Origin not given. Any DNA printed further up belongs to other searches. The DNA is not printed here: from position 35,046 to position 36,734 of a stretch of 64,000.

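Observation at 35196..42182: Pyrrolysine-free MtmB-family methyltransferase with a cognate corrinoid protein, divergently paired with a Liv-type ABC importer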

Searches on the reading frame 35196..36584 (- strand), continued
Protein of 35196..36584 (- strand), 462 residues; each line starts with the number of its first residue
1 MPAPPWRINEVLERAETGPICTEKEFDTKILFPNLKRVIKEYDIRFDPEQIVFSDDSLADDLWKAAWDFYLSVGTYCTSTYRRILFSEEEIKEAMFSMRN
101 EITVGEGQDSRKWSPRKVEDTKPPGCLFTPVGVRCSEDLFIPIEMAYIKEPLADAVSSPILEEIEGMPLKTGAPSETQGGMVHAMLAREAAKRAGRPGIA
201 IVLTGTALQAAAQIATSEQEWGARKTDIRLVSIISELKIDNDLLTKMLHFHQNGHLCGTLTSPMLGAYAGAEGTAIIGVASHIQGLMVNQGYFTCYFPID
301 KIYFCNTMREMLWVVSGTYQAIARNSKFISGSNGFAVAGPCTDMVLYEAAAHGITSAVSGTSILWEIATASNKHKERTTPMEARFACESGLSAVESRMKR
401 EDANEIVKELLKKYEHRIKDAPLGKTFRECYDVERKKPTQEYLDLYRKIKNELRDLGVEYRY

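Call 63: find_encoding_contigs(protein=P0017, flank=10000, max_places=1)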
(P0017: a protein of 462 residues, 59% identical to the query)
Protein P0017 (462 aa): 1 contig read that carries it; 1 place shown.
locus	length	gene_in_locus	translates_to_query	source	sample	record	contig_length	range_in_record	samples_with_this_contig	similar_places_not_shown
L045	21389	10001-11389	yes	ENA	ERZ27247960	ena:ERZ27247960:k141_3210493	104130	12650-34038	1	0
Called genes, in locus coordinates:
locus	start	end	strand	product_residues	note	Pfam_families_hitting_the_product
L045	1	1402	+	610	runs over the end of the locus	PF01663:Phosphodiest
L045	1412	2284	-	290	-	PF00528:BPD_transp_1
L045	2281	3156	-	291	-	PF00528:BPD_transp_1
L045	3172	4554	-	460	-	PF01547:SBP_bac_1, PF13416:SBP_bac_8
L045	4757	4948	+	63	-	-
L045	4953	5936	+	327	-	PF01658:Inos-1-P_synth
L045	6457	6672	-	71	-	PF01402:RHH_1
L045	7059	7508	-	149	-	PF00571:CBS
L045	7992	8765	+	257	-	-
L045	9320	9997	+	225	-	PF02607:B12-binding_2, PF02310:B12-binding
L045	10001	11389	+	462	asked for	PF05369:MtmB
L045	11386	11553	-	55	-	-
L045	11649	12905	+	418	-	PF13433:Peripla_BP_5, PF13458:Peripla_BP_6, PF01094:ANF_receptor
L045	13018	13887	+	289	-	PF02653:BPD_transp_2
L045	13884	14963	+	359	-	PF02653:BPD_transp_2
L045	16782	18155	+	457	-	PF05369:MtmB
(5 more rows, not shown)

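Call 65: search_protein_representatives(protein=window:35196-36584:-)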
Query: 462 residues. Proteins with E-value up to 0.001 (for the whole library): 1070; up to 1e-10: 609; up to 1e-30: 227. The best 150 are listed.
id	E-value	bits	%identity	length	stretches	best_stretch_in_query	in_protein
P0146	1.1e-116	406.7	45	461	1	2-462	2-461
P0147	1.0e-106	373.8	43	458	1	10-460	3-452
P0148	2.3e-102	359.5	41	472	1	10-458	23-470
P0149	1.4e-99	350.3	44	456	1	10-459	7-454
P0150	1.4e-96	340.5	38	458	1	10-460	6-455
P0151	8.5e-95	334.5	42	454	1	8-459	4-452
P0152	4.7e-92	325.5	39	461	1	10-460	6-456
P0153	1.8e-90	320.3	39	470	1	8-459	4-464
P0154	2.7e-90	319.7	38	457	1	9-460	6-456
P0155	1.3e-89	317.4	39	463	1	5-459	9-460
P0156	6.0e-88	312.0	38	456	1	10-459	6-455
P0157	1.8e-85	303.8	36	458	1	7-459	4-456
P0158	8.7e-85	301.6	37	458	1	10-458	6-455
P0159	8.3e-84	298.3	38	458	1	6-460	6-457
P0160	3.6e-83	296.2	36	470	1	7-460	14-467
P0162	1.0e-82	294.7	38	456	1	10-459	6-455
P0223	1.1e-61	225.4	33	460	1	9-455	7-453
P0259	1.1e-51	192.4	28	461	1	10-462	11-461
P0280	1.1e-46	176.0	30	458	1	8-459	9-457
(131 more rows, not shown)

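Call 67: list_cluster_members(proteins=[P0259, P0280, P0223, P0162, P0146, P0147, P0148, P0149, P0150, P0155])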
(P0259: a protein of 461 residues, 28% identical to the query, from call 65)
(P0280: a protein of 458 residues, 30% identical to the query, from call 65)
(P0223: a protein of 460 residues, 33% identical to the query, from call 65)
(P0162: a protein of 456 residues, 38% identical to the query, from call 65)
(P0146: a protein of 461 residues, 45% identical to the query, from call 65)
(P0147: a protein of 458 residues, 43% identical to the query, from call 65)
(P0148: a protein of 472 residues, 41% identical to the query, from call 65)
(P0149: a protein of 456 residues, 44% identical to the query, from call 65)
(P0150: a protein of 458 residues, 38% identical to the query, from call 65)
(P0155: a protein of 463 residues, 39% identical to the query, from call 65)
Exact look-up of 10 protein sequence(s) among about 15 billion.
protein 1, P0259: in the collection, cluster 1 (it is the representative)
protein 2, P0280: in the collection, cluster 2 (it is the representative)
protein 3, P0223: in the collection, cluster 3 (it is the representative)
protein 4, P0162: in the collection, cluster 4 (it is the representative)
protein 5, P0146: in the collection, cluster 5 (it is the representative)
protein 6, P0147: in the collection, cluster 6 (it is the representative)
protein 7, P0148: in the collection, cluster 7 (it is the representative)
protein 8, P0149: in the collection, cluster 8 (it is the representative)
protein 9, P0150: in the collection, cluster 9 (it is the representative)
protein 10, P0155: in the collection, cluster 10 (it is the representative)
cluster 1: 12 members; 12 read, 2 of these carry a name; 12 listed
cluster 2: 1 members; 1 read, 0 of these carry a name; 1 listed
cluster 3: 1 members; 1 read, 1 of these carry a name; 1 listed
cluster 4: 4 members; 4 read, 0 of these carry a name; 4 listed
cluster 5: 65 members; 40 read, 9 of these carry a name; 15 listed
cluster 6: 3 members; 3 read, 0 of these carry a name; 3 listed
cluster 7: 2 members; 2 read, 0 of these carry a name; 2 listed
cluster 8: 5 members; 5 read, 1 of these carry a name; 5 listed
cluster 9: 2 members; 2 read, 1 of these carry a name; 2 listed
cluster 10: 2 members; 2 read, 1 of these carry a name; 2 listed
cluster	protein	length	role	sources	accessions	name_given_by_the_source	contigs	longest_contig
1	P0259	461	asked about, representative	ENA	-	-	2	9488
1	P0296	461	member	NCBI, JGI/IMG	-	methylamine--corrinoid protein Co-methyltransferase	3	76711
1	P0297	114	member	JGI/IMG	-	methylamine--corrinoid protein Co-methyltransferase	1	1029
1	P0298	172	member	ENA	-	-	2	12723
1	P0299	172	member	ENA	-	-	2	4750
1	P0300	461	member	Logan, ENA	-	-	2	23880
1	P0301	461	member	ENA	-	-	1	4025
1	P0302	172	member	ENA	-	-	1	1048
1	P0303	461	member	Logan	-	-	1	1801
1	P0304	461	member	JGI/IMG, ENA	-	-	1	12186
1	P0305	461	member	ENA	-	-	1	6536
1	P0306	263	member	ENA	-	-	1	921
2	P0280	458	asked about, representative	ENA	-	-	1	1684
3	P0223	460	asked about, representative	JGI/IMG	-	methylamine--corrinoid protein Co-methyltransferase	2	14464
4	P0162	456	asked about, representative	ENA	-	-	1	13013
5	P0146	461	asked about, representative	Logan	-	-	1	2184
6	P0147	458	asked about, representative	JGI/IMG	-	-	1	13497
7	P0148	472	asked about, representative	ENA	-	-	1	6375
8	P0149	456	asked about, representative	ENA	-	-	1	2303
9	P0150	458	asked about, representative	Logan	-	-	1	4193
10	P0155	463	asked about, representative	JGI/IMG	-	-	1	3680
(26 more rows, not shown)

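Call 68: find_homologous_proteins(query=P0259, max_evalue=1e-30)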
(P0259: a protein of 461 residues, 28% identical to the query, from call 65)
Query P0259 (461 aa): 142 proteins with E <= 1e-30 among 8000 candidates; the best 120 are listed.
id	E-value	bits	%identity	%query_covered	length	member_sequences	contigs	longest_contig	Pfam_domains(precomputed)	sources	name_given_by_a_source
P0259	0.0e+0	1043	100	100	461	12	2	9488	PF05369.19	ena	-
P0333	1.2e-281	952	89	100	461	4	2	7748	PF05369.19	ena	-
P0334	4.4e-264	894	83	100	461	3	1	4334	PF05369.19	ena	-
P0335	4.9e-260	881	81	100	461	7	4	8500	PF05369.19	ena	-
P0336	8.1e-255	864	80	100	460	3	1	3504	PF05369.19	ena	-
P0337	8.0e-245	831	76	100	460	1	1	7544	PF05369.19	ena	-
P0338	2.9e-244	829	77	100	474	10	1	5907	PF05369.19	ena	-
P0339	2.2e-207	707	66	100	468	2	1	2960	PF05369.19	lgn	-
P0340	2.2e-202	691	64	100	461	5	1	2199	PF05369.19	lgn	-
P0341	2.3e-200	684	63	100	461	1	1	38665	PF05369.19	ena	-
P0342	3.0e-177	608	56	100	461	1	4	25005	PF05369.19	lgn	-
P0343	3.1e-165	568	52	100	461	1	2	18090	PF05369.19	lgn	-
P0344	2.9e-157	542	53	100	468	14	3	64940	PF05369.19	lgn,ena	-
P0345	5.3e-157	541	51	100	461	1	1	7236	PF05369.19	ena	-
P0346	3.4e-153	529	51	100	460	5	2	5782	PF05369.19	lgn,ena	-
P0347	8.9e-151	521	51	98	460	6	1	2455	PF05369.19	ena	-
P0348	2.6e-149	516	49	99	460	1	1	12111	PF05369.19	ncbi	ncbi:MAG: monomethylamine:corrinoid methyltransferase [Candidatus Methanomethylophilaceae archaeon]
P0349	8.1e-140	485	47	100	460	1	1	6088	PF05369.19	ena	-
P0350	2.6e-137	476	47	100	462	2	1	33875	PF05369.19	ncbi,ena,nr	ncbi:MAG: monomethylamine:corrinoid methyltransferase [Methanomassiliicoccaceae archaeon]|nr:monomet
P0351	5.0e-137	475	46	100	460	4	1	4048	PF05369.19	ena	-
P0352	7.1e-134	465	47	100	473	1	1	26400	PF05369.19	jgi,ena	-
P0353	8.1e-131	455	44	100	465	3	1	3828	PF05369.19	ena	-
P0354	3.9e-123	430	45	98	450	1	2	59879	PF05369.19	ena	-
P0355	8.6e-113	396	40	100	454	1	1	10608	PF05369.19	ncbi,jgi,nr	ncbi:MAG: monomethylamine:corrinoid methyltransferase [Methanomassiliicoccaceae archaeon]|jgi:methyl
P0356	7.9e-105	369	45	80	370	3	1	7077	PF05369.19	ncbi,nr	ncbi:MAG: monomethylamine:corrinoid methyltransferase, partial [Methanomassiliicoccaceae archaeon]|n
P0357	6.8e-94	333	37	99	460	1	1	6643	PF05369.19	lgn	-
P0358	1.0e-83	300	46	65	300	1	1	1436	PF05369.19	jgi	jgi:methylamine--corrinoid protein Co-methyltransferase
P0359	3.4e-82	295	35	99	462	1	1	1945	PF05369.19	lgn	-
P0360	2.2e-76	276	48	55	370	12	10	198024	PF05369.19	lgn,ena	-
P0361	1.4e-75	273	47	55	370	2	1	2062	PF05369.19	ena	-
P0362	1.2e-73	267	52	48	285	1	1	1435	PF05369.19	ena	-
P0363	7.2e-72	261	51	47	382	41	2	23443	PF05369.19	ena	-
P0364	3.8e-71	258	47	52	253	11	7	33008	PF05369.19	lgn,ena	-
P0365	2.5e-68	249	33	97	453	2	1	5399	PF05369.19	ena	-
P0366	8.8e-67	244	35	97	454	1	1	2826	PF05369.19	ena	-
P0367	7.3e-66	241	31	97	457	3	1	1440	PF05369.19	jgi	-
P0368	6.5e-64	234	30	95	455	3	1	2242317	PF05369.19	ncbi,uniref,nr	ncbi:Monomethylamine methyltransferase MtmB [Methanohalobium evestigatum Z-7303]|uniref:[methylamine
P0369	2.0e-63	233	45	52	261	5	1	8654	PF05369.19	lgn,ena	-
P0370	3.9e-63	232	32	98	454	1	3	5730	PF05369.19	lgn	-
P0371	6.9e-63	231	32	99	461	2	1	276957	PF05369.19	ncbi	ncbi:MAG: monomethylamine:corrinoid methyltransferase [Candidatus Thorarchaeota archaeon]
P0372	1.4e-62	230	31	94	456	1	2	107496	PF05369.19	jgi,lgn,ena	jgi:methylamine--corrinoid protein Co-methyltransferase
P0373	4.6e-62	228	31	98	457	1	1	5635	PF05369.19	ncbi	-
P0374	6.9e-62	228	30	97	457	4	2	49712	PF05369.19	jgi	jgi:methylamine--corrinoid protein Co-methyltransferase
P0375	7.2e-62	228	45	49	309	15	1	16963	PF05369.19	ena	-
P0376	4.3e-61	225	31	98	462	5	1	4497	PF05369.19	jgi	-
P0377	6.0e-61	225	31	98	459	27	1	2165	PF05369.19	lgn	-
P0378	9.1e-61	224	31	99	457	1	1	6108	PF05369.19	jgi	-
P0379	2.1e-60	223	29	97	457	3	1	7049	PF05369.19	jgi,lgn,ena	-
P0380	2.4e-60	223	31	97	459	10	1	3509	PF05369.19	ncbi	-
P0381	3.1e-60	222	29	98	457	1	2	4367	PF05369.19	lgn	-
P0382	3.6e-60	222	32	99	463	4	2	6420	PF05369.19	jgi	jgi:methylamine--corrinoid protein Co-methyltransferase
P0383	1.7e-59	220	31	97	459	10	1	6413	PF05369.19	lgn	-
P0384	2.9e-59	219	32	97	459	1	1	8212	PF05369.19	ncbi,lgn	ncbi:MAG: monomethylamine:corrinoid methyltransferase [Candidatus Hodarchaeota archaeon]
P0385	3.0e-59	219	29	97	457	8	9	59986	PF05369.19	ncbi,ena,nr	ncbi:MAG: monomethylamine:corrinoid methyltransferase [Anaerolineales bacterium]|nr:monomethylamine:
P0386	7.4e-59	218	33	88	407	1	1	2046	PF05369.19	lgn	-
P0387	7.7e-59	218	31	98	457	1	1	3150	PF05369.19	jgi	jgi:methylamine--corrinoid protein Co-methyltransferase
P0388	7.8e-59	218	29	97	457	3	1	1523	PF05369.19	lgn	-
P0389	8.1e-59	218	32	94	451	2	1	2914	PF05369.19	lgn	-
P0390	8.4e-59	218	29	97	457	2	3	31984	PF05369.19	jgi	-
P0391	9.1e-59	218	30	95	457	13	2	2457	PF05369.19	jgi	jgi:methylamine--corrinoid protein Co-methyltransferase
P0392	3.2e-58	216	31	98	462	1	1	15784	PF05369.19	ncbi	-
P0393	4.1e-58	215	30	97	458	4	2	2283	PF05369.19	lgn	-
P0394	4.4e-58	215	30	97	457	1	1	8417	PF05369.19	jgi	jgi:methylamine--corrinoid protein Co-methyltransferase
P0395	6.2e-58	215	30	97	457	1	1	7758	PF05369.19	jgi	jgi:hypothetical protein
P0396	6.4e-58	215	29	97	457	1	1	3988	PF05369.19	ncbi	-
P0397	1.0e-57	214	30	97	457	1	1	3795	PF05369.19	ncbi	ncbi:MAG: monomethylamine:corrinoid methyltransferase [Chloroflexota bacterium]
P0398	1.2e-57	214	31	98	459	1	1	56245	PF05369.19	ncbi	-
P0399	1.3e-57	214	29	97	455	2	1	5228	PF05369.19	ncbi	-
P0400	1.9e-57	213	30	98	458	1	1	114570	PF05369.19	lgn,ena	-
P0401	2.0e-57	213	29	97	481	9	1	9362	PF05369.19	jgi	-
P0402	2.6e-57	213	31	97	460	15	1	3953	PF05369.19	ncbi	-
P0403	2.9e-57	213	29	97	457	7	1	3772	PF05369.19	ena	-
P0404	3.1e-57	212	30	97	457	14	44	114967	PF05369.19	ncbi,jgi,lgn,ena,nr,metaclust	ncbi:MAG: monomethylamine:corrinoid methyltransferase [Anaerolineae bacterium]|jgi:methylamine--corr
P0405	4.2e-57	212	29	97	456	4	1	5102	PF05369.19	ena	-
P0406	6.5e-57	211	31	98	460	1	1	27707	PF05369.19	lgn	-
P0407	6.5e-57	211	32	99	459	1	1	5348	PF05369.19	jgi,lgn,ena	-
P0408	6.6e-57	211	29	97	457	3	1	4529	PF05369.19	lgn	-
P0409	1.9e-56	210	29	98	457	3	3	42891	PF05369.19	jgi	jgi:hypothetical protein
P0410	2.5e-56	209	29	97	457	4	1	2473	PF05369.19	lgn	-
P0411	4.5e-56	209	28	98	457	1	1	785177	PF05369.19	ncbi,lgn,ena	-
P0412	4.6e-56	209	31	98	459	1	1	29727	PF05369.19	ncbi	ncbi:MAG: monomethylamine:corrinoid methyltransferase [Candidatus Hodarchaeota archaeon]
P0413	5.1e-56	208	29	98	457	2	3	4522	PF05369.19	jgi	jgi:methylamine--corrinoid protein Co-methyltransferase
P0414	5.5e-56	208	32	99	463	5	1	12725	PF05369.19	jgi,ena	-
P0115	7.7e-56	208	30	100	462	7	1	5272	PF05369.19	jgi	-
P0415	8.1e-56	208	31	98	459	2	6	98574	PF05369.19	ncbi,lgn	ncbi:MAG: monomethylamine:corrinoid methyltransferase [Promethearchaeota archaeon]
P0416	8.2e-56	208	29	97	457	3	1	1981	PF05369.19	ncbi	-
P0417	1.8e-55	207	28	98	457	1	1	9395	PF05369.19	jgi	jgi:hypothetical protein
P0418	2.0e-55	207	30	99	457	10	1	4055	PF05369.19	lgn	-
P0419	2.2e-55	206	29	98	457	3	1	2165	PF05369.19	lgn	-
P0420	2.8e-55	206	28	98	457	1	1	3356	PF05369.19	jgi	jgi:methylamine--corrinoid protein Co-methyltransferase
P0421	3.1e-55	206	29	97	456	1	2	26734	PF05369.19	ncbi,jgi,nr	ncbi:MAG: monomethylamine:corrinoid methyltransferase [Deltaproteobacteria bacterium]|nr:monomethyla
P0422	3.4e-55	206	30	95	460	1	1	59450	PF05369.19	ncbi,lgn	ncbi:MAG: monomethylamine:corrinoid methyltransferase [Candidatus Thorarchaeota archaeon]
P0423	4.2e-55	205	27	98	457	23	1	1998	PF05369.19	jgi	jgi:hypothetical protein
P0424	4.6e-55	205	28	97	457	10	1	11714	PF05369.19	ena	-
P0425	1.3e-54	204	31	99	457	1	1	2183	PF05369.19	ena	-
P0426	1.4e-54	204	28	98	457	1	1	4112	PF05369.19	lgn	-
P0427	5.2e-54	202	32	89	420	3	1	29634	PF05369.19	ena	-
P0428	5.6e-54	202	29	94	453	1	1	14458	PF05369.19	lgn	-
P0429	7.6e-54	201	32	91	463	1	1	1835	PF05369.19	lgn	-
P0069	7.8e-54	201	30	100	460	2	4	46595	PF05369.19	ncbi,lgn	ncbi:MAG: monomethylamine:corrinoid methyltransferase [Candidatus Bathyarchaeia archaeon]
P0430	1.1e-53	201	39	52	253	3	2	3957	PF05369.19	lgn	-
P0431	2.0e-53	200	27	97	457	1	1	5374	PF05369.19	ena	-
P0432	2.2e-53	200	28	97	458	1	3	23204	PF05369.19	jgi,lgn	-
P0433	2.6e-53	200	27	97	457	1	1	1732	PF05369.19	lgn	-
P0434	4.9e-53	199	27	97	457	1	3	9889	PF05369.19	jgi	-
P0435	5.0e-53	199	27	98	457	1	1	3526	PF05369.19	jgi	-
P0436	7.2e-53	198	48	39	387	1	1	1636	PF05369.19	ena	-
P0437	1.3e-52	197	27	97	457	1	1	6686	PF05369.19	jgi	-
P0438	2.1e-52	197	29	98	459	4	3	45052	PF05369.19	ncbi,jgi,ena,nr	ncbi:MAG TPA: monomethylamine:corrinoid methyltransferase [Anaerolineales bacterium]|nr:monomethylam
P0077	4.9e-52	195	30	97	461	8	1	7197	PF05369.19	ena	-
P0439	1.8e-51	193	29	98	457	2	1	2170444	PF05369.19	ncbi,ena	-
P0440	2.4e-51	193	30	96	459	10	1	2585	PF05369.19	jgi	jgi:methylamine---corrinoid protein Co-methyltransferase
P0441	7.2e-51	191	27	97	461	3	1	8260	PF05369.19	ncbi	ncbi:MAG: monomethylamine:corrinoid methyltransferase [Candidatus Bathyarchaeia archaeon]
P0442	1.7e-50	190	31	82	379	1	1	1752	PF05369.19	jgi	jgi:methylamine--corrinoid protein Co-methyltransferase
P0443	3.2e-50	189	30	97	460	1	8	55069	PF05369.19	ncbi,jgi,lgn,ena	-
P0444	4.0e-50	189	29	98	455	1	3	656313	PF05369.19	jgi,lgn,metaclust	metaclust:\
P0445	1.8e-49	187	27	97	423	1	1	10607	PF05369.19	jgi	-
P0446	2.1e-49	187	28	98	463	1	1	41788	PF05369.19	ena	-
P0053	3.7e-49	186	28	98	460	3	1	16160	PF05369.19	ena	-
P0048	7.3e-49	185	30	96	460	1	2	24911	PF05369.19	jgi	jgi:methylamine--corrinoid protein Co-methyltransferase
